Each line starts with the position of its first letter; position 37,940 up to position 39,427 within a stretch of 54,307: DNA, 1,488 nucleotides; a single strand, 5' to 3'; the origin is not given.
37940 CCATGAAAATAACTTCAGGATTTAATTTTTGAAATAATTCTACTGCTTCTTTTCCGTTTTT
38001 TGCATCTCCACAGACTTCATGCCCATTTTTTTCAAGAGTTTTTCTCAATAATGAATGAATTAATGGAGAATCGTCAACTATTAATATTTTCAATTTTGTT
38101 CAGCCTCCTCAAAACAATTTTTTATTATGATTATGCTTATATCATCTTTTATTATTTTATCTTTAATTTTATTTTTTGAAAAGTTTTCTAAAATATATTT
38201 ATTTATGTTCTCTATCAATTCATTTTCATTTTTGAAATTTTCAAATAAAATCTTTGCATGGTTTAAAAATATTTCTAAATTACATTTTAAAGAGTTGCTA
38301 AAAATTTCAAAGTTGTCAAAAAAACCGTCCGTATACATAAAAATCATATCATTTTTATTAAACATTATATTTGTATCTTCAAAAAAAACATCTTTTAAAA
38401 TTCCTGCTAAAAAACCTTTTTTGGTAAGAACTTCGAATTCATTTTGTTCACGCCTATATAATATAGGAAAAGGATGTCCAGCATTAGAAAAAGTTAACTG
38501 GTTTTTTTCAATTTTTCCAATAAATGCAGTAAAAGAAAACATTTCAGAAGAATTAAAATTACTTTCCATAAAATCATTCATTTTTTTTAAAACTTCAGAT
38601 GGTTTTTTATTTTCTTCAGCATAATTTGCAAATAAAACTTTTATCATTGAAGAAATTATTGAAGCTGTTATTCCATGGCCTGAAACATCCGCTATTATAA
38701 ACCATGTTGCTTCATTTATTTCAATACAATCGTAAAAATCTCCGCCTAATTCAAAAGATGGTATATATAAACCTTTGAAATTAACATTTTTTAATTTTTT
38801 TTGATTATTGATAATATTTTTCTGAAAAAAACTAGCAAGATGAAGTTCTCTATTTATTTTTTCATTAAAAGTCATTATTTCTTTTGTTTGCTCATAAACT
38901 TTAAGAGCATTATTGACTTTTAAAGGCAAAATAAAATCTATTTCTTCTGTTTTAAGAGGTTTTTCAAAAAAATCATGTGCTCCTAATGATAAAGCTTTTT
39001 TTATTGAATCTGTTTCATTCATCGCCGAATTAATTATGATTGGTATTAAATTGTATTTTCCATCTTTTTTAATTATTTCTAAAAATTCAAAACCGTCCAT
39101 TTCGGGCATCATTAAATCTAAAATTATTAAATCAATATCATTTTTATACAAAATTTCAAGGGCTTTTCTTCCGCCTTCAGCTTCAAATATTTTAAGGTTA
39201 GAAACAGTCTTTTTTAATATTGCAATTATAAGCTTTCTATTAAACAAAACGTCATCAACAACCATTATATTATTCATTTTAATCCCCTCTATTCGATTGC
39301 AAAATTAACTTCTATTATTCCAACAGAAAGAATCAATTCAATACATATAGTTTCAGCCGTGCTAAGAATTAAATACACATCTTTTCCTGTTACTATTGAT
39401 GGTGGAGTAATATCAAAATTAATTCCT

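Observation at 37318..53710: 16-gene array coupling a Che-like chemosensory pathway to a partner-switching module with no target in sight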

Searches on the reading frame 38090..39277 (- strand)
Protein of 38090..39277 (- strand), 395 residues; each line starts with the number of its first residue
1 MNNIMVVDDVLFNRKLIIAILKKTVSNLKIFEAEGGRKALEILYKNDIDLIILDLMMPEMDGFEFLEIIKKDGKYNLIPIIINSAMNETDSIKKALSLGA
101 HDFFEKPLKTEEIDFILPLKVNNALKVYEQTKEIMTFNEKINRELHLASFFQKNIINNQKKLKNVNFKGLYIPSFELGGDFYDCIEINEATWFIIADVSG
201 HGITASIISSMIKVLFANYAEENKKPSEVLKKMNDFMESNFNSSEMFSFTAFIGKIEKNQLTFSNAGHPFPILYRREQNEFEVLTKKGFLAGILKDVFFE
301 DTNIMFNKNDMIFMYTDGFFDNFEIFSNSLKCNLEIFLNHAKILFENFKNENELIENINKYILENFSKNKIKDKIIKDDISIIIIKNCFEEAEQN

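Call 4: search_protein_families(library=pfam, proteins=[window:38090-39277:-], max_evalue=0.01)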
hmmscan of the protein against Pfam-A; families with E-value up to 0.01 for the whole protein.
window:38090-39277:- (395 aa): 2 families
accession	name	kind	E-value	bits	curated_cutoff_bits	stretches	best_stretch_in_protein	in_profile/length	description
PF07228.17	SpoIIE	-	2.1e-36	126.1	25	1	190-386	4-190/192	Stage II sporulation protein E (SpoIIE)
PF00072.30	Response_reg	-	7e-24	84.6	30.2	1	4-113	1-106/111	Response regulator receiver domain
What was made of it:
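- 38090..39277 (-): REC-PP2C response-regulator phosphatase (395 aa). Pfam Response_reg + SpoIIE (call 4).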

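Call 8: find_encoding_contigs(protein=window:38090-39277:-, flank=10000, max_places=6)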
Protein window:38090-39277:- (395 aa): 14 contigs read that carry it; 6 places shown.
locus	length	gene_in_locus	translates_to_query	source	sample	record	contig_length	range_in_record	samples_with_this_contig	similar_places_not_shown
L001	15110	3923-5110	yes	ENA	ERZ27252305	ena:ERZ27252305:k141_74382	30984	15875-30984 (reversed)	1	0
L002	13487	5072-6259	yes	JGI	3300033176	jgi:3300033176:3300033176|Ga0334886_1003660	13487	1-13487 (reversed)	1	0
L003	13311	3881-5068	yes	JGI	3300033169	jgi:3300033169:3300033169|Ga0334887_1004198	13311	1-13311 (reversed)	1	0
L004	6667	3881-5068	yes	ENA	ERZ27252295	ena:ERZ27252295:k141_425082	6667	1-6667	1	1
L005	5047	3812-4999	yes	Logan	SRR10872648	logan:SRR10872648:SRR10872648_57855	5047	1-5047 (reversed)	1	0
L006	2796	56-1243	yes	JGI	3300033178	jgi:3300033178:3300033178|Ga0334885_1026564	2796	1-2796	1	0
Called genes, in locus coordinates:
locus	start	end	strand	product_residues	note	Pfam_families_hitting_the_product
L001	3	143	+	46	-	?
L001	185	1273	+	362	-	PF00072:Response_reg, PF01339:CheB_methylest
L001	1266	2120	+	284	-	PF03705:CheR_N, PF01739:CheR, PF08242:Methyltransf_12 (faint)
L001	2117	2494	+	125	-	PF00072:Response_reg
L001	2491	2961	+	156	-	PF13690:CheX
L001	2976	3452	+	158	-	PF13690:CheX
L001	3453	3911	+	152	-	PF13690:CheX, PF04509:CheC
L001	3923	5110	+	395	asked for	PF00072:Response_reg, PF07228:SpoIIE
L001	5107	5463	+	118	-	PF00072:Response_reg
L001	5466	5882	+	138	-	PF13581:HATPase_c_2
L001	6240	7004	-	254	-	PF00149:Metallophos, PF12850:Metallophos_2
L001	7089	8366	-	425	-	PF03313:SDH_alpha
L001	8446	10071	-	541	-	PF00990:GGDEF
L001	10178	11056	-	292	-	PF00892:EamA, PF03151:TPT, PF00892:EamA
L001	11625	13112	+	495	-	PF00015:MCPsignal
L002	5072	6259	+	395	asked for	PF00072:Response_reg, PF07228:SpoIIE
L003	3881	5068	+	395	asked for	PF00072:Response_reg, PF07228:SpoIIE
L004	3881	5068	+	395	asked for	PF00072:Response_reg, PF07228:SpoIIE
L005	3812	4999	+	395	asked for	PF00072:Response_reg, PF07228:SpoIIE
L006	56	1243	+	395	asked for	PF00072:Response_reg, PF07228:SpoIIE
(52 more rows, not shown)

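Call 9: find_homologous_proteins(query=window:38090-39277:-, max_evalue=1e-10)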
Query window:38090-39277:- (395 aa): 816 proteins with E <= 1e-10 among 7877 candidates; the best 120 are listed.
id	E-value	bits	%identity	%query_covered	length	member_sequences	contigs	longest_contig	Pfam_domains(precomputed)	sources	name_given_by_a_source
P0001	1.4e-249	845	100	100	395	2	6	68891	PF00072.31,PF07228.18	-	-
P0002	7.0e-206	702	84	99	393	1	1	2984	PF00072.31,PF07228.18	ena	-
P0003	3.0e-126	440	55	98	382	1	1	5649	PF00072.31,PF07228.18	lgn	-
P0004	1.8e-90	322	42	97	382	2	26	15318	PF00072.31,PF07228.18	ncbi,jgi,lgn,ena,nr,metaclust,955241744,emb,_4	ncbi:MAG TPA: fused response regulator/phosphatase [Clostridiales bacterium]|nr:fused response regul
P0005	5.2e-85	304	42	97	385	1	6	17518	PF00072.31,PF07228.18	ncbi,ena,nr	ncbi:MAG: fused response regulator/phosphatase [Clostridiales bacterium]|nr:fused response regulator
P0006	1.3e-84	303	41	98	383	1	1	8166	PF00072.31,PF07228.18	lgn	-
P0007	3.4e-84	301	46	81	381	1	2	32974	PF00072.31,PF07228.18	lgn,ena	-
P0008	4.3e-84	301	41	97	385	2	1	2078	PF00072.31,PF07228.18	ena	-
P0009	8.1e-84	300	42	97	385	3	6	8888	PF00072.31,PF07228.18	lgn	-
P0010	8.5e-83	297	45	82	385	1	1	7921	PF00072.31,PF07228.18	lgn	-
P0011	3.4e-82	295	40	97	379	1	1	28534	PF00072.31,PF07228.18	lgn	-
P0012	5.6e-81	291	45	81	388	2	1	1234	PF00072.31,PF07228.18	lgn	-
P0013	6.8e-81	290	44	81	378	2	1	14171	PF00072.31,PF07228.18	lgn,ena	-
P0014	1.9e-80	289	39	97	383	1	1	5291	PF00072.31,PF07228.18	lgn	-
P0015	3.6e-80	288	45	81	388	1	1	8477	PF00072.31,PF07228.18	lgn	-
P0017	9.4e-80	287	44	81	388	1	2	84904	PF00072.31,PF07228.18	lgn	-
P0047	3.4e-73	265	37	98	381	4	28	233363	PF00072.31,PF07228.18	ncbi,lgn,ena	-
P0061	2.3e-54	203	36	81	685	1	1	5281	PF01740.27,PF13581.13,PF00072.31,PF07228.18,PF13466.13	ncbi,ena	-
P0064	3.4e-50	189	35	73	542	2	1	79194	PF13581.13,PF00072.31,PF07228.18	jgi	jgi:serine phosphatase RsbU (regulator of sigma subunit)/anti-sigma regulatory factor (Ser/Thr prote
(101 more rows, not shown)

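Call 11: find_related_loci(query=A1, collection=genome_contigs, flank=10000)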
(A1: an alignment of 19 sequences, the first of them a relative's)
Query A1 (395 aa) in genome_contigs; peptide patterns used: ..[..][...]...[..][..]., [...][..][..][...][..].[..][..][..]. (x = any residue, [..] = any of these).
600 stretches matched a pattern (row limit reached: there are more); 570 encode a relative of the query (tblastn E <= 1e-3); the best 80 are kept; 80 distinct loci.
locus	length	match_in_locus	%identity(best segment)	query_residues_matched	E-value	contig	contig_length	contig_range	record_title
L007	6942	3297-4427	41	4-386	1e-95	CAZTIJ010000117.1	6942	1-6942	MAG TPA_asm: uncultured Clostridiaceae bacterium isolate binchicken_co32_482 genome assembly, contig: NODE_19653_length_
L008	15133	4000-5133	38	1-385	3e-84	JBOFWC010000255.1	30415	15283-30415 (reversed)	MAG: Proteocatella sp. isolate WFFMC_MAG_562 k139_265877_flag=0_multi=14.9394_len=30415, whole genome shotgun sequence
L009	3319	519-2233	29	1-322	2e-45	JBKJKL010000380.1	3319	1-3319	MAG: Chthoniobacterales bacterium isolate ant_bin.241 k117_6267452, whole genome shotgun sequence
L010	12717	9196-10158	28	1-323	3e-36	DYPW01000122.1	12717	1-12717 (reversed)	MAG TPA_asm: Caldilinea aerophila isolate SulCav_GS10_10_44_43 SulCav_GS10_10_8157_length_12717_cov_16_691439, whole gen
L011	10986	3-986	27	6-318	9e-35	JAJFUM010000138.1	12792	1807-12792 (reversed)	MAG: Deltaproteobacteria bacterium isolate bin.454 k141_3639012, whole genome shotgun sequence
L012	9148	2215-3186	25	2-323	4e-31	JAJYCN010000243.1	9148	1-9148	MAG: Acidobacteria bacterium isolate BP9.bin4 NODE_15939_length_9148_cov_1.527103, whole genome shotgun sequence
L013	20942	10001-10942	27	1-324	2e-30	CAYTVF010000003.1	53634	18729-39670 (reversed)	MAG TPA_asm: uncultured Desulfopila sp. isolate SRP011637_co1_26 genome assembly, contig: NODE_97_length_53634_cov_28.37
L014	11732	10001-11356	25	1-321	2e-28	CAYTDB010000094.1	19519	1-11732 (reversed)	MAG TPA_asm: uncultured Anaerolinea sp. isolate SRP319275_co4_111 genome assembly, contig: NODE_1529_length_19519_cov_15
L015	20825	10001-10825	28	4-273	2e-21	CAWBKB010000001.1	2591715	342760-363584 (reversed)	MAG: uncultured delta proteobacterium isolate MFD03323.bin.2.103 genome assembly, contig: contig_11060, whole genome sho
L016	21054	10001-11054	40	3-138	2e-20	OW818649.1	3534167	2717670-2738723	metagenome genome assembly, chromosome: 1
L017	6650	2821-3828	27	1-319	2e-20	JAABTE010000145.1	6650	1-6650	MAG: Desulfobacteraceae bacterium isolate S20.Bin200 Scaffold_142, whole genome shotgun sequence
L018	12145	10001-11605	34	1-145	3e-20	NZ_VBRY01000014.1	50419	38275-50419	Mariprofundus erugo strain P3 NODE_14_length_50419_cov_38.877476, whole genome shotgun sequence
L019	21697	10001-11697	28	1-321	4e-36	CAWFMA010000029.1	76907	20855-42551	MAG: uncultured Verrucomicrobiae bacterium isolate MFD06298.bin.1.21 genome assembly, contig: contig_52567, whole genome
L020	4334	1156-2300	39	1-109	6e-20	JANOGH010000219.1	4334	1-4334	MAG: Betaproteobacteria bacterium isolate SOY_64_metabat_231_sub SOY_64_k141_1927910, whole genome shotgun sequence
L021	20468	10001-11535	34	3-155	1e-19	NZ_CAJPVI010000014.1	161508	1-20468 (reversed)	Cupriavidus numazuensis strain LMG 26411 isolate LMG 26411, whole genome shotgun sequence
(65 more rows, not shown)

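Call 15: find_encoding_contigs(protein=P0004, flank=10000, max_places=2)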
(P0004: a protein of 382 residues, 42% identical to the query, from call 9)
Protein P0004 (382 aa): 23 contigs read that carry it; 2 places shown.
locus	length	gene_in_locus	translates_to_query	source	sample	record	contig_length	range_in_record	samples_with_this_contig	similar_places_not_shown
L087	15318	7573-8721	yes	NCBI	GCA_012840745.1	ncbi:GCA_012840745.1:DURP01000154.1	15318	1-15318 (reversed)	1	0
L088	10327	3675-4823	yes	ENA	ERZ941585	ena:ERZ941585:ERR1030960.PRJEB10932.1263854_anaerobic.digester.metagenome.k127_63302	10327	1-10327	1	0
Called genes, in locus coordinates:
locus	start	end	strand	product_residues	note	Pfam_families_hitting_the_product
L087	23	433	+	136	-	PF00408:PGM_PMM_IV (weak)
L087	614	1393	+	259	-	-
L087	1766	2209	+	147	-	PF13291:ACT_4 (weak), PF01842:ACT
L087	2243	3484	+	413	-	PF03447:NAD_binding_3, PF00742:Homoserine_dh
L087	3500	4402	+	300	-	PF00288:GHMP_kinases_N, PF08544:GHMP_kinases_C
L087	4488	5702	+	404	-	PF00696:AA_kinase, PF01842:ACT, PF22468:ACT_9, PF13840:ACT_7, PF22468:ACT_9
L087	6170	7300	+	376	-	PF00072:Response_reg, PF01339:CheB_methylest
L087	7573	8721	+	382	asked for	PF00072:Response_reg, PF07228:SpoIIE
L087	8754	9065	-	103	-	-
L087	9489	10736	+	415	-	PF05221:AdoHcyase, PF02826:2-Hacid_dh_C, PF00670:AdoHcyase_NAD, PF07991:KARI_N (weak)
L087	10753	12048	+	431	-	PF01979:Amidohydro_1, PF07969:Amidohydro_3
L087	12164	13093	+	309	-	PF00294:PfkB, PF08543:Phos_pyr_kin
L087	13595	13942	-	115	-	PF07486:Hydrolase_2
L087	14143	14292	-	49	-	-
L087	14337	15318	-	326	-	PF08245:Mur_ligase_M, PF02875:Mur_ligase_C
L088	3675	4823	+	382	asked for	PF00072:Response_reg, PF07228:SpoIIE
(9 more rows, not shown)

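Call 16: find_encoding_contigs(protein=P0047, flank=10000, max_places=1)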
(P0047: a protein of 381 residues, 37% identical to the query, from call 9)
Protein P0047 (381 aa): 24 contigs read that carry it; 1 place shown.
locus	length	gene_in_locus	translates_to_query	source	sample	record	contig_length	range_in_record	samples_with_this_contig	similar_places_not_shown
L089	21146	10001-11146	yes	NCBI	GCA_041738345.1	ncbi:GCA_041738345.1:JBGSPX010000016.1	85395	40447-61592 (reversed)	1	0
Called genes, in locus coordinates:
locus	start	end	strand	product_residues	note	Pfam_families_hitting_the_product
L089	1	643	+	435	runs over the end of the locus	PF01627:Hpt, PF07194:P2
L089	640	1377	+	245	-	PF13581:HATPase_c_2, PF01740:STAS, PF13466:STAS_2 (weak)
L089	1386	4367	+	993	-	PF01627:Hpt, PF02895:H-kinase_dim, PF02518:HATPase_c, PF01584:CheW, PF00072:Response_reg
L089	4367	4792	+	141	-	PF01584:CheW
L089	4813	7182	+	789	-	PF04108:ATG17_like (faint), PF20155:TMP_3 (faint), PF00672:HAMP, PF00015:MCPsignal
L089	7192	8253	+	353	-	PF00072:Response_reg, PF01339:CheB_methylest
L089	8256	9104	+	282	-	PF03705:CheR_N, PF08241:Methyltransf_11 (faint), PF01739:CheR, PF13847:Methyltransf_31 (faint)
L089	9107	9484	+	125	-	PF00072:Response_reg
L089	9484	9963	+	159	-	PF13690:CheX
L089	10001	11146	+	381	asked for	PF00072:Response_reg, PF07228:SpoIIE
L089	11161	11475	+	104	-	PF01627:Hpt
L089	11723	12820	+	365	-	PF21570:ArgZ-like_C_2nd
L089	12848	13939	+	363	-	PF21571:ArgZ-like_C_1st (weak), PF21570:ArgZ-like_C_2nd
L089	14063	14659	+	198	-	-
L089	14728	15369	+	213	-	PF00578:AhpC-TSA, PF08534:Redoxin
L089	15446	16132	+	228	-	PF10531:SLBB, PF22461:SLBB_2 (weak), PF12836:HHH_3, PF00633:HHH (faint)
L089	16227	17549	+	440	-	PF02386:TrkH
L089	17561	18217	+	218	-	PF02254:TrkA_N, PF02080:TrkA_C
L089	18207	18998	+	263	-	PF22435:MRM3-like_sub_bind, PF08032:SpoU_sub_bind (weak), PF00588:SpoU_methylase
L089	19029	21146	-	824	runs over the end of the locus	PF00912:Transgly, PF00905:Transpeptidase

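Call 17: find_encoding_contigs(protein=P0017, flank=10000, max_places=1)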
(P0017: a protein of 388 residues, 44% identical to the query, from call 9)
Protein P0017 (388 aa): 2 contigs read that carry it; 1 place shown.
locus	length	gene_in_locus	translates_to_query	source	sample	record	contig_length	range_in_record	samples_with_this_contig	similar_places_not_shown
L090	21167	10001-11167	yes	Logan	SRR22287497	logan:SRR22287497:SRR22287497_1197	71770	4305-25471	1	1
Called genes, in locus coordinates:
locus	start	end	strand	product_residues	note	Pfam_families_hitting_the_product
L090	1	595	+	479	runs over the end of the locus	PF00171:Aldedh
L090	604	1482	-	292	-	PF04203:Sortase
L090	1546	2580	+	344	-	PF10974:DUF2804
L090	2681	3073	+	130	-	PF03625:DUF302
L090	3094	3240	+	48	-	-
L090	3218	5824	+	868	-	PF02861:Clp_N, PF00004:AAA, PF17871:AAA_lid_9, PF00158:Sigma54_activat (weak), PF07724:AAA_2, PF00004:AAA, PF07728:AAA_5, PF10431:ClpB_D2-small, +8 more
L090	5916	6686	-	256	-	-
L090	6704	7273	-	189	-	PF04011:LemA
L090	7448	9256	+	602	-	PF07399:Na_H_antiport_3, PF03600:CitMHS, PF07399:Na_H_antiport_3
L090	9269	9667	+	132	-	PF13581:HATPase_c_2, PF02518:HATPase_c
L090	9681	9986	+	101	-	PF13466:STAS_2, PF01740:STAS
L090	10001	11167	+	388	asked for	PF00072:Response_reg, PF07228:SpoIIE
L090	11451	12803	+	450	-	PF01523:PmbA_TldD_1st (faint), PF19289:PmbA_TldD_3rd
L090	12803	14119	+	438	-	PF01523:PmbA_TldD_1st (weak), PF19289:PmbA_TldD_3rd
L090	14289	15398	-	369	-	PF13487:HD_5, PF01966:HD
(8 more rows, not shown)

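Call 37: search_protein_families(library=ncbifam, proteins=[window:38090-39277:-], max_evalue=0.01)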
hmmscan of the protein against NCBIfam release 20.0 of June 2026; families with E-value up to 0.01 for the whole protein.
window:38090-39277:- (395 aa): 91 families (the best 25 are shown)
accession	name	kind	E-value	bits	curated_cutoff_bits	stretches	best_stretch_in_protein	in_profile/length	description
NF045505.1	RR_RssB_Pseudo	equivalog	1.1e-30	107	700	1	4-322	8-341/394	two-component system response regulator RssB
NF007135.0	PRK09581.1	equivalog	5e-25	88.2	474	1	2-125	3-122/457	PleD family two-component system response regulator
NF007969.0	PRK10693.1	equivalog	1e-18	67.5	329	1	3-110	9-112/337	two-component system response regulator RssB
NF001965.0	PRK00742.1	subfamily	1.1e-17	64.3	293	1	3-112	5-113/357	chemotaxis-specific protein-glutamate methyltransferase CheB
NF045944.1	ResRegRpaBCyano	equivalog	2.4e-16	59.8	330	1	5-115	1-106/229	response regulator transcription factor RpaB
NF008318.0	PRK11107.1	equivalog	2.5e-16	58.9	890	1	3-126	669-791/920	two-component sensor histidine kinase BarA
NF033117.2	vanR_ACDEGLN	exception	1.3e-15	57.6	350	1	4-149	1-140/226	VanR-ABDEGLN family response regulator transcription factor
NF008469.0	PRK11361.1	equivalog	5.6e-15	55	714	1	2-143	5-138/461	acetoacetate metabolism transcriptional regulator AtoC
NF033120.0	vanR_FM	exception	5.8e-15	55.6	460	1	4-130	6-123/231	vancomycin resistance response regulator transcription factor, VanR-F/VanR-M family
NF045991.1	RespRegCtrARhodob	equivalog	2.6e-14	53.5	350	1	4-113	3-108/224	response regulator transcription factor CtrA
NF012227.0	AdeR_RR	equivalog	4.7e-14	52.4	340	1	3-154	13-160/239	efflux system response regulator transcription factor AdeR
TIGR02154.1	PhoB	equivalog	5e-14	52.2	296.2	1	2-113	3-112/226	phosphate regulon transcriptional regulator PhoB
NF053854.1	RespRegPhoBBctds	equivalog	5.3e-14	52.1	270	1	4-133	1-123/225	two-component system response regulator PhoB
NF041946.1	LuxO_transreg_Vib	equivalog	5.4e-14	51.8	800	1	28-139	21-126/463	quorum-sensing sigma-54 dependent transcriptional regulator LuxO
NF007901.0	PRK10610.1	equivalog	6.2e-14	52.2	189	1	4-110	8-113/129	chemotaxis response regulator CheY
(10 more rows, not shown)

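Call 46: find_encoding_contigs(protein=P0003, flank=10000, max_places=2)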
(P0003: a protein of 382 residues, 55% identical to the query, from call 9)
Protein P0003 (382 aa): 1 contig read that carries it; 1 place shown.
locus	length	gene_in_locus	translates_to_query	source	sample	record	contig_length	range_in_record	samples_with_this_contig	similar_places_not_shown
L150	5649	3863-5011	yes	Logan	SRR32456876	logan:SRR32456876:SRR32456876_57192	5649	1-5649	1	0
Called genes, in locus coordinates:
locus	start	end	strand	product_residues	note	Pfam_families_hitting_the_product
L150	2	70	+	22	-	?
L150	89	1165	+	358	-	PF00072:Response_reg, PF01339:CheB_methylest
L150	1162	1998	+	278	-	PF03705:CheR_N, PF01739:CheR, PF08242:Methyltransf_12 (faint)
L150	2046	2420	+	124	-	PF00072:Response_reg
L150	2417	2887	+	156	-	PF13690:CheX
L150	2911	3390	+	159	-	PF13690:CheX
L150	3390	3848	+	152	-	PF13690:CheX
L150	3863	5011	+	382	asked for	PF00072:Response_reg, PF07228:SpoIIE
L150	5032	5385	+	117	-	PF00072:Response_reg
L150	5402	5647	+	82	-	?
